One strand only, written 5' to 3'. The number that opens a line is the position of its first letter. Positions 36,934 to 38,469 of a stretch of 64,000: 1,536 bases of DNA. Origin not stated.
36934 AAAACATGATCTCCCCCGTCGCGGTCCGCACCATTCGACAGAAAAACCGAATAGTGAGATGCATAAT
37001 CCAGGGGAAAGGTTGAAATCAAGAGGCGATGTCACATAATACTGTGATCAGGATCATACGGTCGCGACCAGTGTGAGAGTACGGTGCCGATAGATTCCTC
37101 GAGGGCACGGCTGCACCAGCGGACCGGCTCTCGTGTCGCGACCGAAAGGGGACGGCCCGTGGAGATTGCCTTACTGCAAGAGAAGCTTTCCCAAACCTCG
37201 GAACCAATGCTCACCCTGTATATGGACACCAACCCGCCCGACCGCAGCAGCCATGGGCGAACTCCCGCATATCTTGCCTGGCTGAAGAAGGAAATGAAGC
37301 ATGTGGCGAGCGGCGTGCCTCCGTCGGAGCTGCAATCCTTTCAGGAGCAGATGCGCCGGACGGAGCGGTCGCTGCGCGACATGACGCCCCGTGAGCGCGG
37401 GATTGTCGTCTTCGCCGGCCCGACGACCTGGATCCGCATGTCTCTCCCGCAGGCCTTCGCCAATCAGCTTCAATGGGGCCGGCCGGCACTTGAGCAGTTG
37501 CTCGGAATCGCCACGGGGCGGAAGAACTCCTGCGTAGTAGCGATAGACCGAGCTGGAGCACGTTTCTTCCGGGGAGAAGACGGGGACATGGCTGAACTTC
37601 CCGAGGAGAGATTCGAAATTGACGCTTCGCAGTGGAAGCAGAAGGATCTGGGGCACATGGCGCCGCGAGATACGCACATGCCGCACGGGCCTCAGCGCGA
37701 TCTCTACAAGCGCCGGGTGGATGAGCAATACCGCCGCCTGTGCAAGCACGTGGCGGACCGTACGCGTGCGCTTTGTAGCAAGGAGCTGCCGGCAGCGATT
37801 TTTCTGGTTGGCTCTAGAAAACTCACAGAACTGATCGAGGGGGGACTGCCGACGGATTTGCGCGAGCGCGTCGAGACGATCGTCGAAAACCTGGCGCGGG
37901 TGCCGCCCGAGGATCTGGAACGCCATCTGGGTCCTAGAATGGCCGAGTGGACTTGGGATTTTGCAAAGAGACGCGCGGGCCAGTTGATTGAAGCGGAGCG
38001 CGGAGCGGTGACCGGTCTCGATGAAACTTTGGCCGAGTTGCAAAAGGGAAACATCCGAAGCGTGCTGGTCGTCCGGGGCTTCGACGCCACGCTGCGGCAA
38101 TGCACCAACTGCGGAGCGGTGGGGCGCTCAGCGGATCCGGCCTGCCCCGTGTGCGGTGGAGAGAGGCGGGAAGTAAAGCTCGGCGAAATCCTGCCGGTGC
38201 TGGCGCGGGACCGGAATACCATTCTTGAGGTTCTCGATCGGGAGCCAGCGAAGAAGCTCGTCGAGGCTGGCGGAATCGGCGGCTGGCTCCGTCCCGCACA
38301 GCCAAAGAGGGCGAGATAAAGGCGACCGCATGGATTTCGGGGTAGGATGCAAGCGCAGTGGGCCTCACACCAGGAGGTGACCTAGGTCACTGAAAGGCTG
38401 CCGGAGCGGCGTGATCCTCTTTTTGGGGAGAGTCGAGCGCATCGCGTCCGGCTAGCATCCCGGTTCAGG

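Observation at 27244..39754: Stress/dormancy-like gene island resembling the mycobacterial DosR-regulon repertoire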

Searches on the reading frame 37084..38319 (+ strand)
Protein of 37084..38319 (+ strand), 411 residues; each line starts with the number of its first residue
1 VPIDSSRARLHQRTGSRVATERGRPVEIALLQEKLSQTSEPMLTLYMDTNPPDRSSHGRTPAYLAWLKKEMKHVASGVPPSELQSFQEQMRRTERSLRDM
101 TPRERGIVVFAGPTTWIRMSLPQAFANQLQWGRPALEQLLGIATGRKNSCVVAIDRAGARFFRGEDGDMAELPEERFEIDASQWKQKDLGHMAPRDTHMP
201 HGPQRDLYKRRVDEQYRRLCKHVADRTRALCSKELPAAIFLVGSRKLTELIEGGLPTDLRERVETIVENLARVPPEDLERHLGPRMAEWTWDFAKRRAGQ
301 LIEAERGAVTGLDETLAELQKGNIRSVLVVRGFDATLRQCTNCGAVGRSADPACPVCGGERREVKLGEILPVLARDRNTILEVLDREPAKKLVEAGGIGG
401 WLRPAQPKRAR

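Call 4: search_protein_families(library=pfam, proteins=[window:37084-38319:+], max_evalue=0.01)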
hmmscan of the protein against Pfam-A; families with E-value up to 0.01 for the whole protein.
window:37084-38319:+ (411 aa): 6 families
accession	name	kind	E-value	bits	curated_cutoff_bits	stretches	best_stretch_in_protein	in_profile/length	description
PF18854.6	baeRF_family10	-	5.2e-12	46.7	27.1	1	134-263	1-119/143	Bacterial archaeo-eukaryotic release factor family 10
PF18844.6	baeRF_family2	-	4.3e-08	33.8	26.9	1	151-299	4-137/149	Bacterial archaeo-eukaryotic release factor family 2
PF10116.14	Host_attach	-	4.4e-07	31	26.7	1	150-282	1-138/138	Protein required for attachment to host cells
PF18856.6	baeRF_family12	-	6.1e-07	30.5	27.7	1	149-282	2-138/138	Bacterial archaeo-eukaryotic release factor family 12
PF18846.6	baeRF_family5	-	1.5e-06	28.8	27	1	167-265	21-116/132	Bacterial archaeo-eukaryotic release factor family 5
PF18859.6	acVLRF1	-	0.00073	20.2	27.1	1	208-254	47-92/130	Actinobacteria/chloroflexi VLRF1 release factor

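Call 35: find_homologous_proteins(query=window:37159-38319:+)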
Query window:37159-38319:+ (386 aa): 63 proteins with E <= 0.001 among 8000 candidates.
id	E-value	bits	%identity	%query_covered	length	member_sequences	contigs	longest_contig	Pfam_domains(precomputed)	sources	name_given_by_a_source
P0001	8.1e-249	843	100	96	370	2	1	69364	PF10116.15,PF18844.7,PF18854.7,PF18846.7,PF18856.7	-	-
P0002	6.5e-209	712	81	100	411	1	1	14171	PF10116.15,PF18844.7,PF18854.7,PF18846.7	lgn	-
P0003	7.0e-120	419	49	96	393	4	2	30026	PF10116.15,PF18844.7,PF18854.7,PF18846.7,PF18856.7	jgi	jgi:hypothetical protein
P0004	1.2e-117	411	49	97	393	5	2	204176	PF10116.15,PF18844.7,PF18854.7,PF18846.7,PF18856.7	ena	-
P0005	3.3e-116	407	51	98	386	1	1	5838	PF10116.15,PF18844.7,PF18854.7,PF18846.7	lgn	-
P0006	1.0e-114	402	49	98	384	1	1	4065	PF10116.15,PF18844.7,PF18854.7,PF18846.7,PF18856.7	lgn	-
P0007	1.5e-114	401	48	98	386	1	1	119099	PF18844.7,PF18854.7,PF18846.7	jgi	jgi:Bacterial archaeo-eukaryotic release factor family 10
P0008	6.5e-114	399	48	98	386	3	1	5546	PF18844.7,PF18854.7,PF18846.7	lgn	-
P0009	1.2e-112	395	49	98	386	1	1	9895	PF18844.7,PF18854.7,PF18846.7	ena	-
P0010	5.8e-112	393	50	97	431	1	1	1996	PF18844.7,PF18854.7,PF18846.7,PF18856.7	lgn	-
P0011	8.9e-112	392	48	98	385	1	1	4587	PF18844.7,PF18854.7,PF18846.7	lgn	-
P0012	1.3e-111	392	49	95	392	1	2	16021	PF10116.15,PF18844.7,PF18854.7,PF18846.7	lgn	-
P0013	7.6e-111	389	46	96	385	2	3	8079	PF18844.7,PF18854.7,PF18846.7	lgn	-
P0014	7.8e-111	389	48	98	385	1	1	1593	PF18844.7,PF18854.7,PF18846.7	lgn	-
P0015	3.0e-110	387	49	98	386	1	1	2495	PF18854.7,PF18846.7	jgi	jgi:Bacterial archaeo-eukaryotic release factor family 10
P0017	1.1e-108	382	49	94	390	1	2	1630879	PF18844.7,PF18854.7,PF18846.7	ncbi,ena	-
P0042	4.1e-89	318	44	95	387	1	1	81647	PF10116.15,PF18854.7,PF18846.7,PF18856.7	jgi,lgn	jgi:rubrerythrin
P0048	2.7e-83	298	42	96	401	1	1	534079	PF18844.7,PF18854.7,PF18846.7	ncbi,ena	-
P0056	9.5e-77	277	38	97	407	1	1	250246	PF18854.7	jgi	jgi:release factor family 10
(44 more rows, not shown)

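Call 36: find_encoding_contigs(protein=P0002, flank=10000, max_places=1)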
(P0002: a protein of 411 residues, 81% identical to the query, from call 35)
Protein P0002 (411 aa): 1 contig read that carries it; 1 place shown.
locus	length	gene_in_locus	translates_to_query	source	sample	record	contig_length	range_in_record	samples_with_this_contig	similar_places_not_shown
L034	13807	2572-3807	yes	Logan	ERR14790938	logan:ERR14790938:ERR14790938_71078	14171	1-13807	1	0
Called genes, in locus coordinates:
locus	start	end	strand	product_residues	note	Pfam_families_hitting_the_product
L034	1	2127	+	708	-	?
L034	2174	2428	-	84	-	-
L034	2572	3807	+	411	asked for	PF18854:baeRF_family10, PF10116:Host_attach (faint), PF18844:baeRF_family2 (weak), PF18846:baeRF_family5 (weak)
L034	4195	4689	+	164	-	-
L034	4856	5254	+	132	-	PF00034:Cytochrom_C, PF13442:Cytochrome_CBB3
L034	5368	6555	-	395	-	PF00155:Aminotran_1_2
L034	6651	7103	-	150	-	PF03061:4HBT, PF13622:4HBT_3 (weak)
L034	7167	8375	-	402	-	PF00291:PALP, PF13291:ACT_4 (faint), PF01842:ACT (weak)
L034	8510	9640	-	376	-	PF00296:Bac_luciferase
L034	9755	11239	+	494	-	PF01435:Peptidase_M48, PF04450:BSP (faint)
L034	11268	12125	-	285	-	PF00561:Abhydrolase_1, PF00975:Thioesterase, PF12146:Hydrolase_4, PF12697:Abhydrolase_6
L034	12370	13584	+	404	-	PF28597:T2SSF_N (faint), PF00482:T2SSF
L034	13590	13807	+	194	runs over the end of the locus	?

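Call 37: find_encoding_contigs(protein=P0004, flank=10000, max_places=1)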
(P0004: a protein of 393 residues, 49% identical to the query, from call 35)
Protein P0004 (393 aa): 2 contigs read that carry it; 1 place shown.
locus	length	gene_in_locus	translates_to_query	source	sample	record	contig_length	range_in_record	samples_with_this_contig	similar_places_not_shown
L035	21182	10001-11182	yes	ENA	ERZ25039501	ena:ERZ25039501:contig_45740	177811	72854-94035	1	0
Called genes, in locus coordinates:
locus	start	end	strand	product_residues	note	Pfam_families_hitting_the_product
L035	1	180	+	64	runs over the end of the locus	-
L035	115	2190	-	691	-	PF02922:CBM_48, PF00128:Alpha-amylase, PF21156:ISOA1-3_C (weak)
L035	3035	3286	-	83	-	PF04226:Transgly_assoc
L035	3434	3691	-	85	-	-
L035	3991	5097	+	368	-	PF08240:ADH_N, PF00107:ADH_zinc_N, PF13602:ADH_zinc_N_2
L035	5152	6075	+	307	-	-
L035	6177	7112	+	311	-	PF00582:Usp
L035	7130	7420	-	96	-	-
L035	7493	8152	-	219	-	PF07638:Sigma70_ECF (faint), PF04542:Sigma70_r2, PF04545:Sigma70_r4 (weak), PF08281:Sigma70_r4_2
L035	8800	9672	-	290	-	PF00582:Usp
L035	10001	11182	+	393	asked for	PF18854:baeRF_family10, PF18844:baeRF_family2 (weak), PF18846:baeRF_family5, PF18856:baeRF_family12 (weak), PF10116:Host_attach (faint)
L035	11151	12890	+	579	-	PF08282:Hydrolase_3, PF05116:S6PP (weak), PF08282:Hydrolase_3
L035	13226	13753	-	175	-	PF11154:DUF2934 (weak), PF00011:HSP20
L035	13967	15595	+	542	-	PF00118:Cpn60_TCP1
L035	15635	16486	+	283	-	PF00582:Usp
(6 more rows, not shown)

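Call 38: find_encoding_contigs(protein=P0017, flank=10000, max_places=1)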
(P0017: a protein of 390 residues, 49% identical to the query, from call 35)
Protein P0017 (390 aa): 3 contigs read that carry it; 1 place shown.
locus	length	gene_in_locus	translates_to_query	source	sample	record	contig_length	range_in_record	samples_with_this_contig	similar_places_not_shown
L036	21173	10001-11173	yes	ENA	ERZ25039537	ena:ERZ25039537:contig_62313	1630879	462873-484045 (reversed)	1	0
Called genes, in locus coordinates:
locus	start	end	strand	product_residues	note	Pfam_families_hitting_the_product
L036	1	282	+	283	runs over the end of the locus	PF01654:Cyt_bd_oxida_I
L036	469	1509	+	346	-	PF02322:Cyt_bd_oxida_II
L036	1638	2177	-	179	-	PF00072:Response_reg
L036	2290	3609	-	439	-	PF00989:PAS (weak), PF13188:PAS_8 (weak), PF13426:PAS_9, PF08447:PAS_3 (faint), PF00989:PAS (weak), PF13188:PAS_8, PF13426:PAS_9, PF00512:HisKA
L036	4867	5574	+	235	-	PF13186:SPASM (weak)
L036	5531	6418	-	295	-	PF00582:Usp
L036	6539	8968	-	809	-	PF01326:PPDK_N, PF00391:PEP-utilizers, PF02896:PEP-utilizers_C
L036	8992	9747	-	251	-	PF00156:Pribosyltran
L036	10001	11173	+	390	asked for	PF18854:baeRF_family10, PF18844:baeRF_family2 (weak), PF18846:baeRF_family5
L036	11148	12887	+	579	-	PF00702:Hydrolase (faint), PF05116:S6PP (faint), PF08282:Hydrolase_3, PF01935:DUF87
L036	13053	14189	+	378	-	PF12704:MacB_PCD, PF02687:FtsX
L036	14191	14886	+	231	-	PF00005:ABC_tran, PF02463:SMC_N (weak), PF13304:AAA_21 (faint)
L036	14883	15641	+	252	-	-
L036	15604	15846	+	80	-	-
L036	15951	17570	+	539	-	PF02321:OEP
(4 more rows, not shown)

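Call 39: find_encoding_contigs(protein=P0048, flank=10000, max_places=1)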
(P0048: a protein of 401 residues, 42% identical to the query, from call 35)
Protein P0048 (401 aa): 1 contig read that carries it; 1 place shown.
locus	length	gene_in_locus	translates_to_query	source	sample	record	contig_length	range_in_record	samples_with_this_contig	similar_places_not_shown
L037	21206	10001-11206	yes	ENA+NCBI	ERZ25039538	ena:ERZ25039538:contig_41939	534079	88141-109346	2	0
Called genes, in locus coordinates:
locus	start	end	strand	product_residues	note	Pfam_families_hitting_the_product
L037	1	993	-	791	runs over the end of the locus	PF25183:OMP_b-brl_4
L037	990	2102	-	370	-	PF13620:CarboxypepD_reg, PF07715:Plug (weak), PF25183:OMP_b-brl_4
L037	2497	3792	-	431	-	PF03952:Enolase_N, PF00113:Enolase_C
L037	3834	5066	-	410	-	PF00483:NTP_transferase, PF12804:NTP_transf_3 (weak), PF24894:Hexapep_GlmU, PF25084:LbH_EIF2B (weak), PF25247:LbH_GLGC (faint)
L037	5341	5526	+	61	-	PF01165:Ribosomal_S21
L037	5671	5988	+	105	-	PF13451:zf_Tbcl, PF23477:zf_Tbcl_2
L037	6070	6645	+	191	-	PF12867:DinB_2 (weak)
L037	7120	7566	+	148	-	PF03965:Penicillinase_R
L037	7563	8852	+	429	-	PF05569:Peptidase_M56 (weak)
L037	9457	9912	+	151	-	PF00571:CBS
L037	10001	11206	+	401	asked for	PF18854:baeRF_family10, PF18844:baeRF_family2, PF18846:baeRF_family5 (weak)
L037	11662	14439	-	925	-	PF00069:Pkinase, PF01636:APH (faint), PF03109:ABC1 (faint), PF07714:PK_Tyr_Ser-Thr, PF00400:WD40 (faint), PF00930:DPPIV_N (faint), PF26549:Tricorn_N, PF26549:Tricorn_N (weak), +3 more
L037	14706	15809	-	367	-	PF02746:MR_MLE_N, PF13378:MR_MLE_C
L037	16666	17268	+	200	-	PF00196:GerE, PF08281:Sigma70_r4_2 (weak)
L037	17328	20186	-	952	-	PF00486:Trans_reg_C, PF13414:TPR_11 (faint), PF00515:TPR_1 (faint), PF07719:TPR_2 (faint), PF13181:TPR_8 (faint), PF13424:TPR_12 (weak), PF17874:TPR_MalT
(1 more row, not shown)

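Call 40: find_encoding_contigs(protein=P0056, flank=10000, max_places=1)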
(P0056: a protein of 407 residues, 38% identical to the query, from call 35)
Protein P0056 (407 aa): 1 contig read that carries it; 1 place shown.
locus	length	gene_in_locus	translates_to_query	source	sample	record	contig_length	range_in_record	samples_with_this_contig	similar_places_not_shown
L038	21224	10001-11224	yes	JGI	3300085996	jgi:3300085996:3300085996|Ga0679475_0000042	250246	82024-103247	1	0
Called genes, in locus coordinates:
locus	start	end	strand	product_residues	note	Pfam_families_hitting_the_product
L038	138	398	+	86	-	-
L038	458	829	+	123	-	-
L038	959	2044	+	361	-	PF14522:Cytochrome_C7 (faint), PF13435:Cytochrome_C554 (faint), PF14537:Cytochrom_c3_2 (faint), PF09699:Paired_CXXCH_1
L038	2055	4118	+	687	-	-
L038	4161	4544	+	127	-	PF13442:Cytochrome_CBB3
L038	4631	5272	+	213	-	PF03264:Cytochrom_NNT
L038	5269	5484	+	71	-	-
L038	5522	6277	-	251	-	PF00034:Cytochrom_C (weak), PF13442:Cytochrome_CBB3, PF00034:Cytochrom_C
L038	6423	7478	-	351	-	PF03706:LPG_synthase_TM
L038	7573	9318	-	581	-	PF05116:S6PP (faint), PF08282:Hydrolase_3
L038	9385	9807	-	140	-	-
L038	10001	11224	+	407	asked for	PF18854:baeRF_family10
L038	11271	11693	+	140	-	PF00034:Cytochrom_C (weak), PF13442:Cytochrome_CBB3 (weak)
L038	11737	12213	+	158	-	PF01243:PNPOx_N (weak), PF12900:Pyridox_ox_2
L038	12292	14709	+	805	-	PF09364:XFP_N, PF03894:XFP, PF09363:XFP_C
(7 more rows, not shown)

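Call 41: find_encoding_contigs(protein=P0007, flank=10000, max_places=1)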
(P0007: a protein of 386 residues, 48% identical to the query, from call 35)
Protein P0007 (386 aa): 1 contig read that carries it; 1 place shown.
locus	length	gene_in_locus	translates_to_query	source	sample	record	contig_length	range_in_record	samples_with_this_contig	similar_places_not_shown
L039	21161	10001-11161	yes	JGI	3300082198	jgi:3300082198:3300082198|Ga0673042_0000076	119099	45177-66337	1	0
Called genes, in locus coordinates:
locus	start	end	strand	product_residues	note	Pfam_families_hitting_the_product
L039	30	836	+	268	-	-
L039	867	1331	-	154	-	PF19649:DUF6152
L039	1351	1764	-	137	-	PF19649:DUF6152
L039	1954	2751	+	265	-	-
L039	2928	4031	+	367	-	PF00149:Metallophos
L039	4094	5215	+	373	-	PF00296:Bac_luciferase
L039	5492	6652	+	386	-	PF13620:CarboxypepD_reg, PF13715:CarbopepD_reg_2 (faint)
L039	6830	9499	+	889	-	PF02629:CoA_binding, PF13380:CoA_binding_2, PF13607:Succ_CoA_lig, PF19045:Ligase_CoA_2, PF13508:Acetyltransf_7 (faint), PF13549:ATP-grasp_5, PF13302:Acetyltransf_3, PF00583:Acetyltransf_1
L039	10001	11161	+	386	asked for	PF18854:baeRF_family10, PF18844:baeRF_family2 (weak), PF18846:baeRF_family5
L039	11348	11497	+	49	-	-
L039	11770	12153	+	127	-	PF00034:Cytochrom_C, PF13442:Cytochrome_CBB3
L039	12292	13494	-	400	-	PF00155:Aminotran_1_2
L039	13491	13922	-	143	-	PF03061:4HBT, PF13622:4HBT_3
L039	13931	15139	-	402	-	PF00291:PALP, PF01842:ACT (faint)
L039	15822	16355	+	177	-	-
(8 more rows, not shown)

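Call 42: find_encoding_contigs(protein=P0042, flank=10000, max_places=1)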
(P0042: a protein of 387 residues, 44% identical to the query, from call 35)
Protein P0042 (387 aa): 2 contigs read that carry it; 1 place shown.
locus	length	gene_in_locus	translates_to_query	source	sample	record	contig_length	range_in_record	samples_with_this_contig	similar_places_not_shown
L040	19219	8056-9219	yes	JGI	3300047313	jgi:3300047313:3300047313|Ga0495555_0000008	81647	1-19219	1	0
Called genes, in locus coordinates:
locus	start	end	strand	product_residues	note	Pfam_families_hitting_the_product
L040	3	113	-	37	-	?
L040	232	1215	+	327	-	PF00561:Abhydrolase_1, PF12146:Hydrolase_4, PF12697:Abhydrolase_6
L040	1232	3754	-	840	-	PF00690:Cation_ATPase_N, PF00122:E1-E2_ATPase, PF00702:Hydrolase, PF13246:Cation_ATPase, PF00689:Cation_ATPase_C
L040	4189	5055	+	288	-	PF00582:Usp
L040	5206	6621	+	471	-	PF00989:PAS, PF08448:PAS_4 (weak), PF13188:PAS_8, PF13426:PAS_9, PF00158:Sigma54_activat, PF14532:Sigma54_activ_2, PF07728:AAA_5 (weak), PF25601:AAA_lid_14, +1 more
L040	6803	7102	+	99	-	-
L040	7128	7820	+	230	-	PF00027:cNMP_binding, PF13545:HTH_Crp_2, PF00325:Crp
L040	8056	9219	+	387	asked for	PF18854:baeRF_family10, PF10116:Host_attach (weak), PF18846:baeRF_family5 (weak), PF18856:baeRF_family12 (weak)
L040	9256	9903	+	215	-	PF02482:Ribosomal_S30AE (weak), PF00313:CSD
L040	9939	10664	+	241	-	PF00156:Pribosyltran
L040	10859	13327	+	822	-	PF09699:Paired_CXXCH_1 (faint), PF13435:Cytochrome_C554 (faint), PF14522:Cytochrome_C7 (faint), PF02335:Cytochrom_C552 (weak), PF13646:HEAT_2 (weak), PF13646:HEAT_2 (weak), PF14559:TPR_19 (weak), PF13432:TPR_16, +9 more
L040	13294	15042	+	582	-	PF01839:FG-GAP (faint), PF13517:FG-GAP_3, PF07593:UnbV_ASPIC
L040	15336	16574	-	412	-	PF21269:TreT_GT1, PF20706:GT4-conflict (weak), PF00534:Glycos_transf_1, PF13692:Glyco_trans_1_4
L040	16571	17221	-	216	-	PF19027:DUF5752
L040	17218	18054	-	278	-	PF02358:Trehalose_PPase, PF08282:Hydrolase_3 (faint)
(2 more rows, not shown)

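Call 46: find_related_loci(query=A2, collection=genome_contigs, flank=10000)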
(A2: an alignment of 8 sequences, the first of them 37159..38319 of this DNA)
Query A2 (386 aa) in genome_contigs; peptide patterns used: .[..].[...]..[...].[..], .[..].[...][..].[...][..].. (x = any residue, [..] = any of these).
64 stretches matched a pattern; 18 encode a relative of the query (tblastn E <= 1e-3); 18 distinct loci.
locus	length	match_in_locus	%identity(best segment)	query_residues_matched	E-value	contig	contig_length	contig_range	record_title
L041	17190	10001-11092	51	15-378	6e-121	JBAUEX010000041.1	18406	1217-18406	MAG: Candidatus Acidiferrales bacterium isolate MFD10991_ilm_asm_bin22 k127_3808, whole genome shotgun sequence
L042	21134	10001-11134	48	1-378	9e-120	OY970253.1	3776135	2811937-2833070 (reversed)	MAG: uncultured Acidobacteriota bacterium isolate MFD01299.bin.c.2 genome assembly, chromosome: 1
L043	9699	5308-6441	49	1-378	1e-117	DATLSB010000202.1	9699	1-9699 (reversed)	MAG TPA_asm: Candidatus Dormiibacterota bacterium isolate SMAG_U13919 k141_1271551, whole genome shotgun sequence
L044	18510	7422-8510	49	16-378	4e-114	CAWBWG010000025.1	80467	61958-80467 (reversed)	MAG: uncultured Acidobacteriota bacterium isolate MFD04570.bin.2.106 genome assembly, contig: contig_233181, whole genom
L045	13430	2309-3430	45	8-378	2e-99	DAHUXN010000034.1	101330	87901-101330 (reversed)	MAG TPA_asm: Acidobacteria bacterium isolate clean266 k141_252994, whole genome shotgun sequence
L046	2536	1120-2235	45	8-378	1e-102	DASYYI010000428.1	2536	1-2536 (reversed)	MAG TPA_asm: Candidatus Acidiferrales bacterium isolate SMAG_U6331 k141_376932, whole genome shotgun sequence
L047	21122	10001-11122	42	10-385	9e-99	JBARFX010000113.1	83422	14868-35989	MAG: Candidatus Acidiferrales bacterium isolate MFD06596_ilm_asm_bin15 k127_82682, whole genome shotgun sequence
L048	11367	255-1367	44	8-378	5e-98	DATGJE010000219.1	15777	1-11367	MAG TPA_asm: Candidatus Acidiferrales bacterium isolate SMAG_U9825 k141_357049, whole genome shotgun sequence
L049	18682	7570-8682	44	8-378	6e-95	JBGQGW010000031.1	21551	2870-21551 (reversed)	MAG: Terriglobia bacterium isolate OBJ2_061818_090_18 k141_2272640_length_21551_cov_18.2958, whole genome shotgun sequen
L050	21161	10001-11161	42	8-386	1e-94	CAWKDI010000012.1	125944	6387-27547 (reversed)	MAG: uncultured Acidobacteriota bacterium isolate MFD05512.bin.2.190 genome assembly, contig: contig_60301, whole genome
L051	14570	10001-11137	43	8-386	1e-94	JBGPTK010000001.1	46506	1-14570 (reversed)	MAG: Terriglobia bacterium isolate OBJ1_062018_110_70 k141_1062750_length_46506_cov_65.7507, whole genome shotgun sequen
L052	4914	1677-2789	43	8-378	1e-93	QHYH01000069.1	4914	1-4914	MAG: Acidobacteria bacterium isolate gp2 AA93 14_0903_09_30cm_scaffold_4483_curated, whole genome shotgun sequence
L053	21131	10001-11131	40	10-386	1e-91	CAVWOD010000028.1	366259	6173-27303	MAG: uncultured Acidobacteriota bacterium isolate MFD09286.bin.2.15 genome assembly, contig: contig_94461, whole genome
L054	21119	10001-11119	41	16-385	1e-93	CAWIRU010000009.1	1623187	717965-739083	MAG: uncultured Acidobacteriota bacterium isolate MFD09222.bin.1.171 genome assembly, contig: contig_94389, whole genome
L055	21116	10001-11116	40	10-381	3e-90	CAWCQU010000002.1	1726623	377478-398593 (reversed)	MAG: uncultured Acidobacteriota bacterium isolate MFD05377.bin.1.52 genome assembly, contig: contig_32042, whole genome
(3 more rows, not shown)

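Call 53: search_solved_structures(query=A1, max_evalue=1, show_alignments=2)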
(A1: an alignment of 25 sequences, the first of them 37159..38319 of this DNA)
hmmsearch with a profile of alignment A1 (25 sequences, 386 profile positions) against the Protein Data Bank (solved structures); distinct sequences matched with E-value up to 1: 34.
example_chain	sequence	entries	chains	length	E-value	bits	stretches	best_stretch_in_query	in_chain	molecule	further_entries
8v9j_z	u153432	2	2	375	4.8e-14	55.3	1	42-378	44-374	Ribosome hibernation factor Balon (MSMEG_1130)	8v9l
3ir9_A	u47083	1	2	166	9.6e-06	28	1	270-380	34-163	Peptide chain release factor subunit 1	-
4af1_A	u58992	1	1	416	6.5e-05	25.3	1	179-380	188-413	PEPTIDE CHAIN RELEASE FACTOR SUBUNIT 1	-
8v9k_z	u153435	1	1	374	0.00028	23.2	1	182-351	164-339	Ribosome hibernation factor Balon (Rv2629)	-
3jag_ii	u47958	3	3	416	0.00061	22.1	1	113-380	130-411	eRF1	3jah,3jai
6d90_jj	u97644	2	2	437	0.00069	21.9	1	113-380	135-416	Eukaryotic peptide chain release factor subunit 1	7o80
9rhu_p2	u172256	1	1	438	0.0007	21.9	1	113-380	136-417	Eukaryotic peptide chain release factor subunit 1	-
6hcf_j1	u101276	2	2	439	0.00071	21.8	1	113-380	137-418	eRF1(AAQ)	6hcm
8zhc_eR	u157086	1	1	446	0.00075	21.8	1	113-380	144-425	Eukaryotic peptide chain release factor subunit 1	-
5lzv_ii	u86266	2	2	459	0.00083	21.6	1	113-380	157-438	eRF1(AAQ) | Eukaryotic peptide chain release factor subunit 1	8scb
6xa1_j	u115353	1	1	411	0.0016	20.7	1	114-380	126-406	Eukaryotic peptide chain release factor subunit 1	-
3j5y_A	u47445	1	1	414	0.0017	20.6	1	114-379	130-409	Eukaryotic peptide chain release factor subunit 1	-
5a8l_Q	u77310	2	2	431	0.0019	20.5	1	114-380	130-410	EUKARYOTIC RELEASE FACTOR ERF1 | Eukaryotic peptide chain release factor subunit 1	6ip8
4d5n_A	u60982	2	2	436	0.002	20.4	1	114-380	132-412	EUKARYOTIC PEPTIDE CHAIN RELEASE FACTOR SUBUNIT 1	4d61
1dt9_A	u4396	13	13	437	0.002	20.4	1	114-380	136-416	PROTEIN (EUKARYOTIC PEPTIDE CHAIN RELEASE FACTOR SUBUNIT 1) | Eukaryotic peptide chain release factor subunit 1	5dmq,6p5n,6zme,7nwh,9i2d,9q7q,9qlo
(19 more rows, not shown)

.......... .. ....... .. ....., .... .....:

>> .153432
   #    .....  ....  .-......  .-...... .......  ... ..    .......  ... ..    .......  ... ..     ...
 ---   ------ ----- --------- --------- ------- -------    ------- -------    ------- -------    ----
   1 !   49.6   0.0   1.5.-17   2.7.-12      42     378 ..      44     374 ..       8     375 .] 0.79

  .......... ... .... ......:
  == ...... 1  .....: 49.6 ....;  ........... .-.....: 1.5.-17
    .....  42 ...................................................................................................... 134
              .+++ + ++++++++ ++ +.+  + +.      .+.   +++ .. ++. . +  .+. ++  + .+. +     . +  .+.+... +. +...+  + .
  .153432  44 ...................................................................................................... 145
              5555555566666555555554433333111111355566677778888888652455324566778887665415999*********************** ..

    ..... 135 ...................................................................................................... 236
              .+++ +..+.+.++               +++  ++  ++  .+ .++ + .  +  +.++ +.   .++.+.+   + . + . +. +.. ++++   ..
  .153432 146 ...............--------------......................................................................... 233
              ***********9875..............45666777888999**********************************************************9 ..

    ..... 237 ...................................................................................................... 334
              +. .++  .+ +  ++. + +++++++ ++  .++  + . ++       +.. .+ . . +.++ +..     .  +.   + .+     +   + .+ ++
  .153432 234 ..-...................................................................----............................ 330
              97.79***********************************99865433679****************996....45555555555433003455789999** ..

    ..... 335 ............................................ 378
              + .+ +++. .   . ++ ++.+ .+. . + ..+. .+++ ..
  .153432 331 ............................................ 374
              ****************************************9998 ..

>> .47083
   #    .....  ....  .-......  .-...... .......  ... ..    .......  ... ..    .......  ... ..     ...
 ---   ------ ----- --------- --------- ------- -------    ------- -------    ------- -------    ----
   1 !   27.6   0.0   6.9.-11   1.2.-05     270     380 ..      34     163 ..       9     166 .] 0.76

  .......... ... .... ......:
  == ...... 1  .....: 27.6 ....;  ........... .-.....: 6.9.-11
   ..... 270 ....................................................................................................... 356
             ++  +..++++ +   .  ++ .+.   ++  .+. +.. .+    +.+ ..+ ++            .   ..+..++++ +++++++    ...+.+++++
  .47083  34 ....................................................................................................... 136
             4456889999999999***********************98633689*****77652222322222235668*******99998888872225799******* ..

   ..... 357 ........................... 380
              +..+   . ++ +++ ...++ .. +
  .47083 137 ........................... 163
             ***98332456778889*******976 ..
